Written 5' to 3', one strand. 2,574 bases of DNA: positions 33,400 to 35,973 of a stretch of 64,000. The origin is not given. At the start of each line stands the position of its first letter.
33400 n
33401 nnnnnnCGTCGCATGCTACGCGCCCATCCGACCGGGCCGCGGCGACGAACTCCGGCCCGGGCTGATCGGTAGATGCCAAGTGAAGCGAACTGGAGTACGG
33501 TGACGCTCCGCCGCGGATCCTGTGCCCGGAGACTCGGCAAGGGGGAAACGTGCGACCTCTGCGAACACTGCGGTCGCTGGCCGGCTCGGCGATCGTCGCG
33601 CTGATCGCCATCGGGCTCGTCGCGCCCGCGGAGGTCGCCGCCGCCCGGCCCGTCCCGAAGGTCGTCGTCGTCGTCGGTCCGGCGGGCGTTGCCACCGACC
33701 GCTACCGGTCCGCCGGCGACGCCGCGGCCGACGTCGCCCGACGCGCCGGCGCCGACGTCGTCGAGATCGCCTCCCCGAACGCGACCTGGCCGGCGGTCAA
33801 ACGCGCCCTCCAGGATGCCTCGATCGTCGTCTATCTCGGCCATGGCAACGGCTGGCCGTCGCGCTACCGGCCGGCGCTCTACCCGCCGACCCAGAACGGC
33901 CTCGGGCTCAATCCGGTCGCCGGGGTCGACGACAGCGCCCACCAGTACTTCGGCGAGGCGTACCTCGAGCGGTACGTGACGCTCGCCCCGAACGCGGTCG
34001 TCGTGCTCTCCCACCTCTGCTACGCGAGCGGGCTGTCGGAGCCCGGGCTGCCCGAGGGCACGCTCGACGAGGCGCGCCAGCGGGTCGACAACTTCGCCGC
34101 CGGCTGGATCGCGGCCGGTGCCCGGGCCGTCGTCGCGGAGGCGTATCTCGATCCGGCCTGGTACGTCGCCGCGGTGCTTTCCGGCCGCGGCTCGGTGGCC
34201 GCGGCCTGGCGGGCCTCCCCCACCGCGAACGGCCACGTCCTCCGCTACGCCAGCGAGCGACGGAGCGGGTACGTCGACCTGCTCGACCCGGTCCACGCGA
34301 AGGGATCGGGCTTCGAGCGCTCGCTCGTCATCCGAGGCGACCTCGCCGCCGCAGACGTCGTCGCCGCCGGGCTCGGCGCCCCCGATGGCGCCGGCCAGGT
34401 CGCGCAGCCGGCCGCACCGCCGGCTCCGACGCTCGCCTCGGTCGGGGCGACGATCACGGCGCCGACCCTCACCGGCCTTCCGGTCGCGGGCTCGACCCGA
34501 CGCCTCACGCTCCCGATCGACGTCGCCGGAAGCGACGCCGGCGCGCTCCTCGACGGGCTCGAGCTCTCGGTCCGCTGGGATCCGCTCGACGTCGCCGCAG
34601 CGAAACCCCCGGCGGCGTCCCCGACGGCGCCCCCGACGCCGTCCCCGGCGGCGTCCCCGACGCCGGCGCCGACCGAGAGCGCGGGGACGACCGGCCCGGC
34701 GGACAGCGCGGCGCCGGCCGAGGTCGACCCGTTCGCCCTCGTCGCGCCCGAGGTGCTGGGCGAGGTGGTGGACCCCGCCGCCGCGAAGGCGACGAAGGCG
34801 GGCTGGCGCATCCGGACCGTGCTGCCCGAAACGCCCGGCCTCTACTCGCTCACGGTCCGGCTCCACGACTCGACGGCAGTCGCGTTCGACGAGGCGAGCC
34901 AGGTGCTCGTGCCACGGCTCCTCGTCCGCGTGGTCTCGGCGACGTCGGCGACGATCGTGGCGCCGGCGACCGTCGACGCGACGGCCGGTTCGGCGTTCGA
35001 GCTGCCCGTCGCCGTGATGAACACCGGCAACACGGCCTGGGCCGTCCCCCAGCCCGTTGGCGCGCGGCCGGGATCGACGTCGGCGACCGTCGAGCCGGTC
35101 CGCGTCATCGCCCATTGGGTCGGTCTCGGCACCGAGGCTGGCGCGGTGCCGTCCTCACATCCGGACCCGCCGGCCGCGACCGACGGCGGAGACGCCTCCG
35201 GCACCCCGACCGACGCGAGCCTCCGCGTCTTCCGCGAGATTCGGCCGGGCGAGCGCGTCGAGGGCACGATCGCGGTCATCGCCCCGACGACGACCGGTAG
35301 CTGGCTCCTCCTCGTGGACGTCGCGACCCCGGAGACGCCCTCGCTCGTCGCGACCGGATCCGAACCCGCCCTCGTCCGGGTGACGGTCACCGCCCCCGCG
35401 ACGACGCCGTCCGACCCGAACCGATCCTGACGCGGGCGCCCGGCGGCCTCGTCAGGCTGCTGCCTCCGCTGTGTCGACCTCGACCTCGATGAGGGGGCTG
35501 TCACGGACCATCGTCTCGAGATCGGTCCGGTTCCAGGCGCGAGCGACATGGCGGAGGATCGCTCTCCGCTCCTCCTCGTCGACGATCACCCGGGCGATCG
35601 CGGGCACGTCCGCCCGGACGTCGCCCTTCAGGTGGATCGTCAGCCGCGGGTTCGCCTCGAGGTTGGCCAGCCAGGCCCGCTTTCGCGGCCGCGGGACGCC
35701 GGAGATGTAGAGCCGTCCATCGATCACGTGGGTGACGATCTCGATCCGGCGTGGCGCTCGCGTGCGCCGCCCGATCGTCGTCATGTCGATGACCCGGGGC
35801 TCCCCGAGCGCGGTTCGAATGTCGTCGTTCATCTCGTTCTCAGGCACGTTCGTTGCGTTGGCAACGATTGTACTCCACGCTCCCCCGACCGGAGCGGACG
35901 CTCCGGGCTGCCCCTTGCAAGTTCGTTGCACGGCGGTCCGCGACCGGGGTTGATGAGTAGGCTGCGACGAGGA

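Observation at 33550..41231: Two paralogous secreted proteins with a conserved His...Cys domain (possible caspase/gingipain-like peptidase fold)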

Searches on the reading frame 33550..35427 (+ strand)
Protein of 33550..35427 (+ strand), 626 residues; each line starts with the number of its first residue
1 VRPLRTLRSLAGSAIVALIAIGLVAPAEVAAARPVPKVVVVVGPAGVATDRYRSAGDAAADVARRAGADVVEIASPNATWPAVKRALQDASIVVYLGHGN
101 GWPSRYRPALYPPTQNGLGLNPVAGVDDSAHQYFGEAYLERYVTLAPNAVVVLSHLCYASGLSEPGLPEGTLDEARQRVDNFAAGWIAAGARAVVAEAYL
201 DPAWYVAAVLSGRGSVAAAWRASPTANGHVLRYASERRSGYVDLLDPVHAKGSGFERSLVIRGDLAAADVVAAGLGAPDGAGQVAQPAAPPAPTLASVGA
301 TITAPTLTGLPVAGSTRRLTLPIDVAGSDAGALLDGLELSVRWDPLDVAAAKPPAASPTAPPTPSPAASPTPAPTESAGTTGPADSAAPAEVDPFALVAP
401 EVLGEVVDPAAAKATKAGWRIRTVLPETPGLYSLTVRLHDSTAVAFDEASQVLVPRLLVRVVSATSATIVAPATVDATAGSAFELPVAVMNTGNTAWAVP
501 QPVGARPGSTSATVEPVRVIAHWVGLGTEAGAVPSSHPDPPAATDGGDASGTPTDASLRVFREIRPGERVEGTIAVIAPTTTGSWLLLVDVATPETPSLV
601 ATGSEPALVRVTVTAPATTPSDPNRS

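Call 4: search_protein_families(library=pfam, proteins=[window:33550-35427:+], max_evalue=1)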
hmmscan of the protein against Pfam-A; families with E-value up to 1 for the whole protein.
window:33550-35427:+ (626 aa): 0 families

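Call 5: search_protein_families(library=ncbifam, proteins=[window:33550-35427:+], max_evalue=1)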
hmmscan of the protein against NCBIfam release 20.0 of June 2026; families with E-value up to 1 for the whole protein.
window:33550-35427:+ (626 aa): 0 families

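Call 14: find_homologous_proteins(query=window:33550-35427:+)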
Query window:33550-35427:+ (626 aa): 1768 proteins with E <= 0.001 among 8000 candidates; the best 120 are listed.
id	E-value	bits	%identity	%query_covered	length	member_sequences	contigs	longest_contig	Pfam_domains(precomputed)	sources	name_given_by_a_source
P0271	0.0e+0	1319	100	100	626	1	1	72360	-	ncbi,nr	ncbi:MAG TPA: hypothetical protein VFS32_13250 [Candidatus Limnocylindrales bacterium]|nr:hypothetic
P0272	2.4e-255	867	71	93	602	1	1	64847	-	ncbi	-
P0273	4.6e-253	860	72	90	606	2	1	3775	-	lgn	-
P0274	1.2e-247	842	67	98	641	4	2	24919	-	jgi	jgi:hypothetical protein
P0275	1.3e-208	713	59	99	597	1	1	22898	-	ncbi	-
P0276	1.1e-188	647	56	99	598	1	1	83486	-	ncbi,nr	ncbi:MAG TPA: hypothetical protein VFI28_05255 [Candidatus Limnocylindrales bacterium]|nr:hypothetic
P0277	2.7e-186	639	55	98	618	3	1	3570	-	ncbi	-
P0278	5.7e-148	513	49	96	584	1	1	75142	-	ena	-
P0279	6.9e-146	506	46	97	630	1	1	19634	-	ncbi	-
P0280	1.3e-143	498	47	96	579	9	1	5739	-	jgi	jgi:hypothetical protein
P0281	1.1e-140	489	45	98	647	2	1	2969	-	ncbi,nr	ncbi:MAG: hypothetical protein H0T59_04250 [Chloroflexi bacterium]|nr:hypothetical protein [Chlorofl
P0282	3.4e-140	487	47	96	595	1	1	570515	-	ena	-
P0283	2.9e-139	484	45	98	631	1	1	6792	-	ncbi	ncbi:MAG: hypothetical protein ACJ779_11980 [Chloroflexota bacterium]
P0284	1.2e-138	482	43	97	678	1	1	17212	-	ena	-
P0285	1.5e-138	482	47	98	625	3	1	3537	-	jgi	-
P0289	2.1e-137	478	51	62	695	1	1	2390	-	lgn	-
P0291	5.8e-137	476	56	55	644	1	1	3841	-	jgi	jgi:hypothetical protein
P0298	1.1e-135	472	55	55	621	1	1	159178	-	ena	-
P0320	4.2e-133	464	45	98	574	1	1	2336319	-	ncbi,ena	-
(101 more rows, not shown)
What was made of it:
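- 33550..35430 (+): ORF A, 626 aa: long paralogue (signal peptide, clan-CD-like domain, beta-sandwich domains). Limnocylindrales MAG (call 14).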

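Call 36: predict_structure(alignment_id=A2)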
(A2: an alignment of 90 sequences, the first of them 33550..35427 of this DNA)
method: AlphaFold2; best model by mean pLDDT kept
length: 626 residues; sequences in the alignment: 90
mean_pLDDT: 82.2   pTM: 0.69
mean pLDDT of the five models: 82.2, 81.2, 80.5, 80.4, 79.7
residues with pLDDT >= 90: 327; 70-90: 153; 50-70: 97; < 50: 49
segments of 3 or more residues with pLDDT < 50: 1-3, 103-108, 366-391, 399-406
pLDDT, mean of each block of 10 residues (from residue 1): 55 80 57 88 93 96 96 94 94 88 48 68 85 85 95 79 62 85 92 94 97 97 96 93 94 89 96 82 61 86 93 93 90 90 85 64 47 40 39 61 53 95 91 90 83 91 93 97 97 89 67 86 80 56 58 88 94 96 95 93 92 92 70
secondary structure, 60 per line:
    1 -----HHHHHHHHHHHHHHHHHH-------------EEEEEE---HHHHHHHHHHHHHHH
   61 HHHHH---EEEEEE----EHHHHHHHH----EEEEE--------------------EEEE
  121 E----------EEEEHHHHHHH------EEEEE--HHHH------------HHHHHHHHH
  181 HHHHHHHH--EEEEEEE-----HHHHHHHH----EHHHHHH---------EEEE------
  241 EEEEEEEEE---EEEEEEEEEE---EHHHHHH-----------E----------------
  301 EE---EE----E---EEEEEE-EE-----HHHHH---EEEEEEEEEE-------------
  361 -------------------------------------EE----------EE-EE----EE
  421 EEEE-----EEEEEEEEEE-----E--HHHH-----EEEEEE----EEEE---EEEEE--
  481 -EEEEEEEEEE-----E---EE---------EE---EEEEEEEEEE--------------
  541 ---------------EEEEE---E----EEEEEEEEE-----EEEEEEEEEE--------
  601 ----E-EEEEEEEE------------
elements in order: H6-23 E37-42 H46-65 E69-74 H80-87 E92-96 E117-121 E132-135 H136-142 E149-153 H156-159 H172-188 E191-197 H203-210 H216-221 E231-234 E241-249 E253-262 H267-272 E316-321 H330-334 E338-347 E419-424 E430-439 H448-451 E457-462 E467-470 E474-478 E482-491 E517-526 E556-560 E569-577 E583-592 E607-614
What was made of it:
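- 34435..35394 (+): C-terminal beta-sandwich (Ig/MG/FN3-like) region of ORF A, aa about 296-615, two sandwich units. AF2 strands (call 36).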

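Call 38: fold_search(model_id=the predicted structure, library=pdb)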
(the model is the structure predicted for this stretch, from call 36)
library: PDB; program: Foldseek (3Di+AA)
matches with E <= 10: 1564; with E <= 0.001: 140
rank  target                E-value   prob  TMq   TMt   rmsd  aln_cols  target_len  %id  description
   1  9fx3_A                8.3e-08  1.00  0.16  0.10  22.6       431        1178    9  Structure of active human CD109 (released 2025-03-19)
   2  8s3o_A                4.0e-07  1.00  0.17  0.09  20.9       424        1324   10  Structure of native human CD109 (released 2025-03-05)
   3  9fx2                  5.4e-07  1.00  0.17  0.10  20.1       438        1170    9  Structure of methylamine activated CD109 (released 2025-03-19)
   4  5a42                  1.2e-06  1.00  0.15  0.07  19.9       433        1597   10  Cryo-EM single particle 3D reconstruction of the native conformation of E. coli alpha-2-macroglobulin (ECAM) (released 2015-07-29)
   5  9u60_E                1.5e-06  1.00  0.15  0.08  21.0       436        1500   11  C3 convertases zymogen C4b2 in loading state (released 2026-01-14)
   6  3pvm_B                1.7e-06  1.00  0.15  0.10  18.2       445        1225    8  Structure of Complement C5 in Complex with CVF (released 2011-01-19)
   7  4pyg_A                1.9e-06  1.00  0.20  0.19  12.7       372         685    9  Transglutaminase2 complexed with GTP (released 2015-02-11)
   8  7q62_B                2.3e-06  1.00  0.14  0.12  23.8       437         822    9  Structure of TEV cleaved A2ML1 dimer (A2ML1-TT dimer) (released 2022-04-20)
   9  7q1y_A                2.6e-06  1.00  0.16  0.09  23.0       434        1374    7  X-ray structure of human A2ML1 (released 2022-04-20)
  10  6kzb_C                2.8e-06  1.00  0.20  0.20  19.4       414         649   10  Transglutaminase2 complexed with calcium (released 2020-12-09)
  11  8cs9_X                3.1e-06  1.00  0.19  0.18   8.9       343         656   10  Composite reconstruction of Class 1 of the erythrocyte ankyrin-1 complex (released 2022-07-20)
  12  3prx_B                3.9e-06  1.00  0.14  0.09  19.1       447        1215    8  Structure of Complement C5 in Complex with CVF and SSL7 (released 2011-01-19)
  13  9u5z_E                4.6e-06  1.00  0.15  0.08  19.3       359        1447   10  C3 convertases zymogen C4b2 in activation state (released 2026-01-14)
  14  4kkq_A                5.8e-06  1.00  0.14  0.32  15.1       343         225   11  Crystal structure of Vibrio cholerae RbmA (crystal form 1) (released 2013-05-22)
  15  4kkr_A                6.5e-06  1.00  0.13  0.30  15.8       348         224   11  Crystal structure of Vibrio cholerae RbmA (crystal form 3) (released 2013-05-22)
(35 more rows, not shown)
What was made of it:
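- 34435..35394 (+): Foldseek hits to CD109/alpha-2-macroglobulin MG domains, transglutaminase C-terminal barrels and RbmA (call 38).
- Checked: In the model the Pro-rich part (aa 351-406, pLDDT<50 over aa 366-391 and 399-406) is a disordered loop within the first beta-sandwich region rather than a stalk directly after the catalytic domain (calls 36, 38).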

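Call 46: search_protein_families(library=ncbifam, proteins=[P0272, P0274, P0275, P0276, P0278, P0281, P0284, P0289, P0291, P0298], max_evalue=1)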
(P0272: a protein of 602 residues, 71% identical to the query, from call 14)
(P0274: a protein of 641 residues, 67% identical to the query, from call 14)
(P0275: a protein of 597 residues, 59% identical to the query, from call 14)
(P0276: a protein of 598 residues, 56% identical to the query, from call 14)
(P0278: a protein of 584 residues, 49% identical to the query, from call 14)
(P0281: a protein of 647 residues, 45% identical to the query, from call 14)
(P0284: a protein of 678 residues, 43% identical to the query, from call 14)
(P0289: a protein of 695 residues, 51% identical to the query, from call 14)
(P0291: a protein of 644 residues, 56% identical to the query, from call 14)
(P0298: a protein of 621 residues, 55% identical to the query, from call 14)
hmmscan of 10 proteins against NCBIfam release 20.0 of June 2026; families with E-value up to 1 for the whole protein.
P0272 (602 aa): 1 family
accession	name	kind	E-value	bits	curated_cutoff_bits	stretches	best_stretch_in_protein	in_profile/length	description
NF007611.1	PRK10259.1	equivalog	0.0097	16.4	110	1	7-80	2-72/86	DUF1471 family protein YbiJ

P0274 (641 aa): 0 families

P0275 (597 aa): 0 families

P0276 (598 aa): 0 families

P0278 (584 aa): 0 families

P0281 (647 aa): 1 family
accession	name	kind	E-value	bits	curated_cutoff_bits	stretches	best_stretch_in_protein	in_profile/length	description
NF033506.0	PACE-CTERM-PROT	exception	0.29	9.7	110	1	471-539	439-513/627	putative S-layer protein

P0284 (678 aa): 0 families

P0289 (695 aa): 0 families

P0291 (644 aa): 0 families

P0298 (621 aa): 0 families

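Call 60: find_encoding_contigs(protein=P0282, flank=8000, max_places=1)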
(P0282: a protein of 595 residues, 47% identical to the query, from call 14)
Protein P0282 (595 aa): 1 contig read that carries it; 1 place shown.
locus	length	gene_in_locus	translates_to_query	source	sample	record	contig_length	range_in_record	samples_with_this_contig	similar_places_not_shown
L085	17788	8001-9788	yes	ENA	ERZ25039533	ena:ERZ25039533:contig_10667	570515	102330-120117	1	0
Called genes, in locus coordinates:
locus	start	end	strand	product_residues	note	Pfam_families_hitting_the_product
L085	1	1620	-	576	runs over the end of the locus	PF00850:Hist_deacetyl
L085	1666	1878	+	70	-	PF02416:TatA_B_E (weak)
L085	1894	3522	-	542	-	-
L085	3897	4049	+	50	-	-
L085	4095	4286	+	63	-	-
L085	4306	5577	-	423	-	PF00293:NUDIX (faint), PF00753:Lactamase_B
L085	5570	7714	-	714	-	PF03190:Thioredox_DsbH, PF13899:Thioredoxin_7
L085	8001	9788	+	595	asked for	-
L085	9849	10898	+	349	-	PF01904:DUF72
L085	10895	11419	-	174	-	PF01850:PIN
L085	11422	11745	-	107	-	PF02604:PhdYeFM_antitox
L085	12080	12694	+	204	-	-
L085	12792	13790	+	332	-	PF00145:DNA_methylase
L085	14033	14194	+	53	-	-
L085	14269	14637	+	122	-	PF03852:Vsr, PF04480:DUF559 (faint)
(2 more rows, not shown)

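Call 61: find_encoding_contigs(protein=P0320, flank=8000, max_places=1)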
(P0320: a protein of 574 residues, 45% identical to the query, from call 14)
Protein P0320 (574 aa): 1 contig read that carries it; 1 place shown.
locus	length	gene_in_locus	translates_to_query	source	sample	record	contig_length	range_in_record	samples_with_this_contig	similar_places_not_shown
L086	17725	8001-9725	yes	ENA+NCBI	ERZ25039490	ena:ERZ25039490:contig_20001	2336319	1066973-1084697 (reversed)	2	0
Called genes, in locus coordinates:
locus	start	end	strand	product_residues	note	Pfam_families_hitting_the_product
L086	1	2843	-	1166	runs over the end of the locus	PF02687:FtsX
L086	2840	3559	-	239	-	PF13191:AAA_16 (weak), PF13555:AAA_29 (weak), PF00005:ABC_tran, PF13304:AAA_21 (faint)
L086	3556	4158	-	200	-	PF03551:PadR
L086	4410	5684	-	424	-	PF00293:NUDIX (faint), PF00753:Lactamase_B (weak)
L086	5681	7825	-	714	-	PF03190:Thioredox_DsbH, PF13899:Thioredoxin_7 (weak)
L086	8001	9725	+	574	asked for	-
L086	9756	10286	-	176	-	PF01850:PIN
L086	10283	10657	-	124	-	PF02604:PhdYeFM_antitox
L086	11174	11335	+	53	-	-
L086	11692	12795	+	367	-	PF04471:Mrr_cat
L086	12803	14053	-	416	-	PF13527:Acetyltransf_9, PF00583:Acetyltransf_1 (weak), PF17668:Acetyltransf_17, PF13530:SCP2_2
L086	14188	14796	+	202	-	PF07040:DUF1326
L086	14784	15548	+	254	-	PF09948:PpoB2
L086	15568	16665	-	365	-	PF21686:LigD_Prim-Pol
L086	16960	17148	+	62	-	-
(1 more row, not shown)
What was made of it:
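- Tried and rejected: Distant ORF A-like genes have other neighbours, such as a DsbH-like thioredoxin (calls 60, 61).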

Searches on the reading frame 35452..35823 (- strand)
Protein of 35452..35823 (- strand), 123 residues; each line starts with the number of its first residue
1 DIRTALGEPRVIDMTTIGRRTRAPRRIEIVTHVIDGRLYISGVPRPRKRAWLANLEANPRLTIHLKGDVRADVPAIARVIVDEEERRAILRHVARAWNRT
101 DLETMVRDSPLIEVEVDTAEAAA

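Call 62: search_protein_families(library=pfam, proteins=[window:35452-35823:-], max_evalue=0.001)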
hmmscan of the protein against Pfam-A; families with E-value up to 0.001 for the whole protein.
window:35452-35823:- (123 aa): 1 family
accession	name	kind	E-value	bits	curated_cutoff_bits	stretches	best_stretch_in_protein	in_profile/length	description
PF04075.20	F420H2_quin_red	-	3.7e-09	37.2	22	1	9-99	24-111/130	F420H(2)-dependent quinone reductase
